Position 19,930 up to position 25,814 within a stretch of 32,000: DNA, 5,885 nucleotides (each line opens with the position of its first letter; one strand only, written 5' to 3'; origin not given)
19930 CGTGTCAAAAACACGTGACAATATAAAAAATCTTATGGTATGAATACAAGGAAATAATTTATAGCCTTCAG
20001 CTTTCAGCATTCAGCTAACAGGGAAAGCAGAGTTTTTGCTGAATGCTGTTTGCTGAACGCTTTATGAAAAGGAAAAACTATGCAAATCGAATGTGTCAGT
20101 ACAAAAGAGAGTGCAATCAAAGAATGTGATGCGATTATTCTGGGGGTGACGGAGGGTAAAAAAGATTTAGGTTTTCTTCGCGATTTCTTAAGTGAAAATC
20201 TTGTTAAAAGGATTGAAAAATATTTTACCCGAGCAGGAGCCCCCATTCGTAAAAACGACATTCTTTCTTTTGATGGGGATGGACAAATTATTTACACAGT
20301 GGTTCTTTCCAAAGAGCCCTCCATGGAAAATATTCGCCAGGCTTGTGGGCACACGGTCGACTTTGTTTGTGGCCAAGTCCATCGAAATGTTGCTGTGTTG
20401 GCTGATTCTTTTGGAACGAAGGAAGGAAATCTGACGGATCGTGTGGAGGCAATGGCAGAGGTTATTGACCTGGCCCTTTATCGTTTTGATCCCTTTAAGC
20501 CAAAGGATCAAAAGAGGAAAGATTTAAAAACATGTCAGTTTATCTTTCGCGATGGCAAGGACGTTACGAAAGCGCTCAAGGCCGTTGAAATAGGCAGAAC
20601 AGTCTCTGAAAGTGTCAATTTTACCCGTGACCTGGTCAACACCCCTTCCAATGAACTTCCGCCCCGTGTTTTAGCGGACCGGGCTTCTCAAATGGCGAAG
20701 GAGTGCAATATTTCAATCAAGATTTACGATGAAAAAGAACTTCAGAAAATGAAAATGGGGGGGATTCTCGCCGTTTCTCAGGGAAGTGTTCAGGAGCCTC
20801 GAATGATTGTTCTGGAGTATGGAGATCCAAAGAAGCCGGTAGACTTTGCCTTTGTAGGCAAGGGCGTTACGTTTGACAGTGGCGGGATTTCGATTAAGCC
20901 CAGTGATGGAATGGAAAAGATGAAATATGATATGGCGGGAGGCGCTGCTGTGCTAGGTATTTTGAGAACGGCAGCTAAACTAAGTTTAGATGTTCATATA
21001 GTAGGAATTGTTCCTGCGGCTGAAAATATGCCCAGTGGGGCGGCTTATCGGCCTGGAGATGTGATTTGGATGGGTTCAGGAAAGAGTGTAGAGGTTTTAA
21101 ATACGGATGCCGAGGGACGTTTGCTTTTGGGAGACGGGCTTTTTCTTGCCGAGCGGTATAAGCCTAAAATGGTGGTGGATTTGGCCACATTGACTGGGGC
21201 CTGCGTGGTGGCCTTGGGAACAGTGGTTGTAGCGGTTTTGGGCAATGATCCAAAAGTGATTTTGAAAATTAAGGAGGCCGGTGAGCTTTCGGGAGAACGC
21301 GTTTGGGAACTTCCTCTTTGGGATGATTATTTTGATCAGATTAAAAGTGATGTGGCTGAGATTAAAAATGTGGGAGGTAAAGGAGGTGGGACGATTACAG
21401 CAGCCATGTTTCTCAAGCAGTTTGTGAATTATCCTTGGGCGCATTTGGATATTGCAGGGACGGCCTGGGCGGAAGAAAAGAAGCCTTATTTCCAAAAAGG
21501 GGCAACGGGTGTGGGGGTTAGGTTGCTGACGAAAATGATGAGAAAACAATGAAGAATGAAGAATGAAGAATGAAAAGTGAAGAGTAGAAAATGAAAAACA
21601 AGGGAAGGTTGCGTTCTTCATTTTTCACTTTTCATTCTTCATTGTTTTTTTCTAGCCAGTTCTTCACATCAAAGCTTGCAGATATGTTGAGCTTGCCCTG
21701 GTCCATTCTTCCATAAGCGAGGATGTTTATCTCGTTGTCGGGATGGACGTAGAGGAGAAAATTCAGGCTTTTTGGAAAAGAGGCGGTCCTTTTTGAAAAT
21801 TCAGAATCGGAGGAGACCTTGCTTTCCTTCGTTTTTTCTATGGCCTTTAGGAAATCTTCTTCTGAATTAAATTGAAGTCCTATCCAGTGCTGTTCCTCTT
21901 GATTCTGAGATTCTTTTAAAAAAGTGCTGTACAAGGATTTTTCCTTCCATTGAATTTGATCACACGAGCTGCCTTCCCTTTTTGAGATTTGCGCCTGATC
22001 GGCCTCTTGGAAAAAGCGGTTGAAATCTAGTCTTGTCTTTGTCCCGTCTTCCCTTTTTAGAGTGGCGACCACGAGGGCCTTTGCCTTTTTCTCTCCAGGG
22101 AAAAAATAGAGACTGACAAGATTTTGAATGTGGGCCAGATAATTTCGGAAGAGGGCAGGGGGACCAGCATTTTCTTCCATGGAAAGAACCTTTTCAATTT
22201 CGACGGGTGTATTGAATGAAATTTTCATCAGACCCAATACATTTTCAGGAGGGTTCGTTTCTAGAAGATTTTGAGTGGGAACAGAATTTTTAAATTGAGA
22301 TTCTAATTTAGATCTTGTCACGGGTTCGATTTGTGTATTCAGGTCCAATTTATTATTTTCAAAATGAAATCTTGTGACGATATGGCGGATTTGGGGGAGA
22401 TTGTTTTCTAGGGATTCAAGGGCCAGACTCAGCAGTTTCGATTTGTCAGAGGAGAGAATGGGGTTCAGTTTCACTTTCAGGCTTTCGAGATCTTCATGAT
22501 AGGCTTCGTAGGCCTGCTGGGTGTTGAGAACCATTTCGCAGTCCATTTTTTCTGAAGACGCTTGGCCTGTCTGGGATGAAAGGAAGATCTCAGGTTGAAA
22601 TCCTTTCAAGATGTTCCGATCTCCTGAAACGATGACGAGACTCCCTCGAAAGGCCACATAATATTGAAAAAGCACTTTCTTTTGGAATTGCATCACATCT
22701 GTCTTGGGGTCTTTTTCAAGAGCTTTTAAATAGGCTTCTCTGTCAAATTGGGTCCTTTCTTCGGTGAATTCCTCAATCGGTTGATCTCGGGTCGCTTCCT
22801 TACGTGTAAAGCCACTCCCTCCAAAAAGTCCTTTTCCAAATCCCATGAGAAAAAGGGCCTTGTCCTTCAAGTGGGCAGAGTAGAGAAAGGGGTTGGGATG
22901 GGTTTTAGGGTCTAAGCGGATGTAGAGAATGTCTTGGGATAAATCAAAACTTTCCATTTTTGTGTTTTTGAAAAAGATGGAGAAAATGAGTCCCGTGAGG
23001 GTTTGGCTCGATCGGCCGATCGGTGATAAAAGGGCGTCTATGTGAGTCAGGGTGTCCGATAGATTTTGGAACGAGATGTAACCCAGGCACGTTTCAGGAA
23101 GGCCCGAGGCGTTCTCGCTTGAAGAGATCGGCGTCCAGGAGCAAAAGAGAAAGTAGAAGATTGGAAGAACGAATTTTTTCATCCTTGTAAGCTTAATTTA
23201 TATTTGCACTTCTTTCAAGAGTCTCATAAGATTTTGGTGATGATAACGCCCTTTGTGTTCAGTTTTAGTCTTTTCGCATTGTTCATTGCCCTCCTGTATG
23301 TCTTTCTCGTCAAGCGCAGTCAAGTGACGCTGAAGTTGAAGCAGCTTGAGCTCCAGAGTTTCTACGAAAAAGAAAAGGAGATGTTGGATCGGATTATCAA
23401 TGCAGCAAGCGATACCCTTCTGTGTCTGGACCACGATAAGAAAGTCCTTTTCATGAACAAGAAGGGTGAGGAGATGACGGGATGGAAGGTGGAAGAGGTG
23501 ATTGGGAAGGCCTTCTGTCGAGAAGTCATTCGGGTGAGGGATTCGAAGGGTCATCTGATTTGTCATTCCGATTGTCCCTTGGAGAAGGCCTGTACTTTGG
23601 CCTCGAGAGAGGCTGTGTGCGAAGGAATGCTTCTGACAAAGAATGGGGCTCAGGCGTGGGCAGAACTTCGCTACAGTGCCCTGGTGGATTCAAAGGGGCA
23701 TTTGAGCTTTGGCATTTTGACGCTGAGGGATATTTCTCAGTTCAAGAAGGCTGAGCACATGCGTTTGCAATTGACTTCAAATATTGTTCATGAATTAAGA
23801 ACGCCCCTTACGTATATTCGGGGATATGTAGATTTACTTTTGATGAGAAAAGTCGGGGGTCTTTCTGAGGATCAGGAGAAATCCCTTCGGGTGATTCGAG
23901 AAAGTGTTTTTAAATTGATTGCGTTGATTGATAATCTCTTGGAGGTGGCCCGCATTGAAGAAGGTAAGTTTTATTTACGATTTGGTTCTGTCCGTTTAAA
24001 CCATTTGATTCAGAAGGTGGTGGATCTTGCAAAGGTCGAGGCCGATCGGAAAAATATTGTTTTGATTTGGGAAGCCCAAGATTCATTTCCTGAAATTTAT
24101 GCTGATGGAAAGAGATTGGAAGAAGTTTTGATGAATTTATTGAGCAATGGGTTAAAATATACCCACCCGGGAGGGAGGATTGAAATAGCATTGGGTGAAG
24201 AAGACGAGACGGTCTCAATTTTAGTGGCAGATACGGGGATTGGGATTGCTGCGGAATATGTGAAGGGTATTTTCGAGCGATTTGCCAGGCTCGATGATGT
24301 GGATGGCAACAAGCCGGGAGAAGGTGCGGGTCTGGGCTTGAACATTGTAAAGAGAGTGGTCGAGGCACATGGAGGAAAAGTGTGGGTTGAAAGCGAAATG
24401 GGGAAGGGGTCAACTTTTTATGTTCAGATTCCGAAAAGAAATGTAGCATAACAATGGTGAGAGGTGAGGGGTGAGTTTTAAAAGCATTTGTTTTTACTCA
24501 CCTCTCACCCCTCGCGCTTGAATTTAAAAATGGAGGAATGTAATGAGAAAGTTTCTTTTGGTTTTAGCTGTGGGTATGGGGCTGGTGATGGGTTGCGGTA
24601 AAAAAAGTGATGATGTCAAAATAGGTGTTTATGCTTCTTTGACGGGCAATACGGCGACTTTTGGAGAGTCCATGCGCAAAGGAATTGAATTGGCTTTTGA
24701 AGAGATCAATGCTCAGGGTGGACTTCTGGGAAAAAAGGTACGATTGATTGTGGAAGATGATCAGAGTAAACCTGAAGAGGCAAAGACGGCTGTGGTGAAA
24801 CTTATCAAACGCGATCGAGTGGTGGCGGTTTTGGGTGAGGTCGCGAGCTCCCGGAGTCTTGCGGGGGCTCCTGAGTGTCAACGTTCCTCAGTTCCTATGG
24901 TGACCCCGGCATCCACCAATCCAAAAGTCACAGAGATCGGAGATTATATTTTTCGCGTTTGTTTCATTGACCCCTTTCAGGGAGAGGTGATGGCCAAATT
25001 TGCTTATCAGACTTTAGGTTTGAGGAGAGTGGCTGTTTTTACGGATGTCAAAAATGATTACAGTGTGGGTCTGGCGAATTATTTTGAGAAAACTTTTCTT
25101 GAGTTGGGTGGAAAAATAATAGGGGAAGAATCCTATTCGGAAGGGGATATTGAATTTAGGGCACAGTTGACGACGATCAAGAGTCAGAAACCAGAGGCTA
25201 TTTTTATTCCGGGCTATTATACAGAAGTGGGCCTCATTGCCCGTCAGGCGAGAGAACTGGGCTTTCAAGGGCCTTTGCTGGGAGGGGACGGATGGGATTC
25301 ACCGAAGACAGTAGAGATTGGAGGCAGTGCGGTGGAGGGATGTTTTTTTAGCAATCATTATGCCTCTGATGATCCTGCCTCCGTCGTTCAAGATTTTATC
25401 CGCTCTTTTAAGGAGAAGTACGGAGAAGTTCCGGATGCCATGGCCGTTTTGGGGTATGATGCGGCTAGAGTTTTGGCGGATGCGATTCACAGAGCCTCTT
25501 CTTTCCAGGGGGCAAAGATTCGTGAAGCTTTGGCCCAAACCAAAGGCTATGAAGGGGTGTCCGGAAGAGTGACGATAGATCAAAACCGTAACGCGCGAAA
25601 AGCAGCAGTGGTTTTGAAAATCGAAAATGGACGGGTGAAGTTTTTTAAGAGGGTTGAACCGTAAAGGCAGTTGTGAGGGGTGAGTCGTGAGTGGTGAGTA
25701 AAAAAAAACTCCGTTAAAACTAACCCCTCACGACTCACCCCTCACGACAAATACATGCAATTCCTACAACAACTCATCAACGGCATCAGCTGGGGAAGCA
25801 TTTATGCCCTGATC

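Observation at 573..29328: Intergenic hairpins with arms made of 7-8 nt tandem arrays, each unit carrying a stop codon: conserved architecture, variable sequence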

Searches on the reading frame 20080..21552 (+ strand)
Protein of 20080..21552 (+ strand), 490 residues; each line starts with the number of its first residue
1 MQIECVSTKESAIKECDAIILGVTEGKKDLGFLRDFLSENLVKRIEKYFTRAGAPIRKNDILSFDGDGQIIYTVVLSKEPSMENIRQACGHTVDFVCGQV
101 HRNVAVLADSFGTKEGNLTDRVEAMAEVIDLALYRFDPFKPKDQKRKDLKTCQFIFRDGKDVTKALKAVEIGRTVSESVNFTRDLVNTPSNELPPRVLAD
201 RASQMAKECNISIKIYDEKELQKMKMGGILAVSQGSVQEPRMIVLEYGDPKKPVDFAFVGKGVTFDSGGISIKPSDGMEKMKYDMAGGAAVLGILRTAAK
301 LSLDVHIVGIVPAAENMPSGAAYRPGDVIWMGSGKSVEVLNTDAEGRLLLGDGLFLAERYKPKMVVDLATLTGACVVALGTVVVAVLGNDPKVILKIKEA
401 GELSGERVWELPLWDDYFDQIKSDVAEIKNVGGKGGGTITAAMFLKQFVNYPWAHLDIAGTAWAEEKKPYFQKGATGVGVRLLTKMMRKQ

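Call 7: search_protein_families(library=pfam, proteins=[window:20080-21552:+])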
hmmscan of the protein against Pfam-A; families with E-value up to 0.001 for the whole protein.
window:20080-21552:+ (490 aa): 2 families
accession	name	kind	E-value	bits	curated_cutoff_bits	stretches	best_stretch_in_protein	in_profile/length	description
PF00883.26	Peptidase_M17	-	5.3e-124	414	25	1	180-483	1-309/310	Cytosol aminopeptidase family, catalytic domain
PF02789.23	Peptidase_M17_N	-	2.3e-06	28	23.4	1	77-142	61-128/129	Cytosol aminopeptidase family, N-terminal domain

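Call 34: find_related_loci(query=window:20080-21552:+, collection=metagenome_contigs, flank=10000)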
Query window:20080-21552:+ (490 aa) in metagenome_contigs; peptide patterns used: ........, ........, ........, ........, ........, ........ (x = any residue, [..] = any of these).
600 stretches matched a pattern (row limit reached: there are more); 594 encode a relative of the query (tblastn E <= 1e-3); the best 80 are kept; 80 distinct loci.
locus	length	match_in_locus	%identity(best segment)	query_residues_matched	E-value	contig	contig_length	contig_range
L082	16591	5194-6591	45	16-488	1e-125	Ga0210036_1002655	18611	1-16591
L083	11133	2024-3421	45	16-488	9e-126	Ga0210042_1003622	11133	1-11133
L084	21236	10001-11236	48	81-488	2e-122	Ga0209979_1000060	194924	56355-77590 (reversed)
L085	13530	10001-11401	43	16-489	3e-118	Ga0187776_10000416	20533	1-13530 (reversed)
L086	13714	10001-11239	48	77-489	2e-118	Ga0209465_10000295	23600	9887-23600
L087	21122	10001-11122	51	120-490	5e-118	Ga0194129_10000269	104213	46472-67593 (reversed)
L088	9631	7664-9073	43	16-489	4e-118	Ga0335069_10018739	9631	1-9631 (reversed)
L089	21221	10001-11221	49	86-487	6e-118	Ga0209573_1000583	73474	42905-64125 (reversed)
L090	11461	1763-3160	43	16-488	4e-117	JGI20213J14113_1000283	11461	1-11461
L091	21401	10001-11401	43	15-488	1e-116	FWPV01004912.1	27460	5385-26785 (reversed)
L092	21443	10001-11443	42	1-488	1e-114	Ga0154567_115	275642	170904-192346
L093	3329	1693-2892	44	81-489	3e-117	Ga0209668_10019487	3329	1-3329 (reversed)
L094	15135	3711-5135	41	1-483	1e-113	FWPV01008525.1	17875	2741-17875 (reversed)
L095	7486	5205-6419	46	84-487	2e-112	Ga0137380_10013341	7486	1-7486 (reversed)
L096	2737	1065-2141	50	135-489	1e-116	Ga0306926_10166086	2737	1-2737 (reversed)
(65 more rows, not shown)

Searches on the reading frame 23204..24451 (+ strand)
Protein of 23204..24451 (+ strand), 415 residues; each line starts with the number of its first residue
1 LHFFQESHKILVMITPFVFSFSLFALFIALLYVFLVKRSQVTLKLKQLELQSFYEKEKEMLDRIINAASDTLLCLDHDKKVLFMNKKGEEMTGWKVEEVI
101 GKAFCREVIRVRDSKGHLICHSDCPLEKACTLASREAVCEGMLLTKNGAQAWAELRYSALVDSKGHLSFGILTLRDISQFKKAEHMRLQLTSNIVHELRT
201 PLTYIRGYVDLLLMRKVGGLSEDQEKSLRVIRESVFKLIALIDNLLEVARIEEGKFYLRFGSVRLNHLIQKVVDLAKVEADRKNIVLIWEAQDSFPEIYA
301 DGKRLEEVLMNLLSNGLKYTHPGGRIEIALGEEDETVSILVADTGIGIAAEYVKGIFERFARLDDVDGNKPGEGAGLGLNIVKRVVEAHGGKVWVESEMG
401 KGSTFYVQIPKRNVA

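Call 9: search_protein_families(library=pfam, proteins=[window:23204-24451:+])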
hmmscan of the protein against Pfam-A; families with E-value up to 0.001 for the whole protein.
window:23204-24451:+ (415 aa): 6 families
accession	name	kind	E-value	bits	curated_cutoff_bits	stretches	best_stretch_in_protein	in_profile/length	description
PF02518.31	HATPase_c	-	1.6e-28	99.8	26.4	1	301-412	2-110/111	Histidine kinase-, DNA gyrase B-, and HSP90-like ATPase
PF00512.31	HisKA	-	9.5e-19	67.7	26.9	1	187-254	2-66/66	His Kinase A (phospho-acceptor) domain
PF00989.32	PAS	-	2.4e-11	44.1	22.6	1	59-177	1-113/113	PAS fold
PF13426.13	PAS_9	-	6.7e-10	39.6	27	1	71-179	3-103/103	PAS domain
PF08448.16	PAS_4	-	4.6e-08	33.7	23.1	1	66-181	2-109/110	PAS fold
PF13188.13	PAS_8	-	2.4e-05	24.5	21.8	1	60-104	2-43/65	PAS domain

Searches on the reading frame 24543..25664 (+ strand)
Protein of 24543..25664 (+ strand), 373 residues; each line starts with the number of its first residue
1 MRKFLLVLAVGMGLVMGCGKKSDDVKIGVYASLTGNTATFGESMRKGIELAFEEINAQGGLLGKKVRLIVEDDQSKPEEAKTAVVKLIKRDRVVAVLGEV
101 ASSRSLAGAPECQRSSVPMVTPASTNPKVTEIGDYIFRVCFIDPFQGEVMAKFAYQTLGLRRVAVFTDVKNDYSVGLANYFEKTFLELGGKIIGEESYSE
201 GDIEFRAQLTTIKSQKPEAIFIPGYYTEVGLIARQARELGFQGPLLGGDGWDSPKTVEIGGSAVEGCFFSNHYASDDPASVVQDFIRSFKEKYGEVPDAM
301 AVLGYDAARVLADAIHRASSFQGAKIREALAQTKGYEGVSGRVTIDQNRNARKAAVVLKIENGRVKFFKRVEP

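Call 9: search_protein_families(library=pfam, proteins=[window:24543-25664:+])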
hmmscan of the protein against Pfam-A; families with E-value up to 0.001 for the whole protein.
window:24543-25664:+ (373 aa): 3 families
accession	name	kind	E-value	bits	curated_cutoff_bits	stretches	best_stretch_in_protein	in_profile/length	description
PF13458.12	Peripla_BP_6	-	1.4e-65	222.7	31.7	1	25-361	2-339/343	Periplasmic binding protein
PF01094.35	ANF_receptor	-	3.8e-27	95.7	25.4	1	47-353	5-343/353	Receptor family ligand binding region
PF13433.12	Peripla_BP_5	-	6.1e-24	85.2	27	1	25-364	1-341/363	Periplasmic binding protein domain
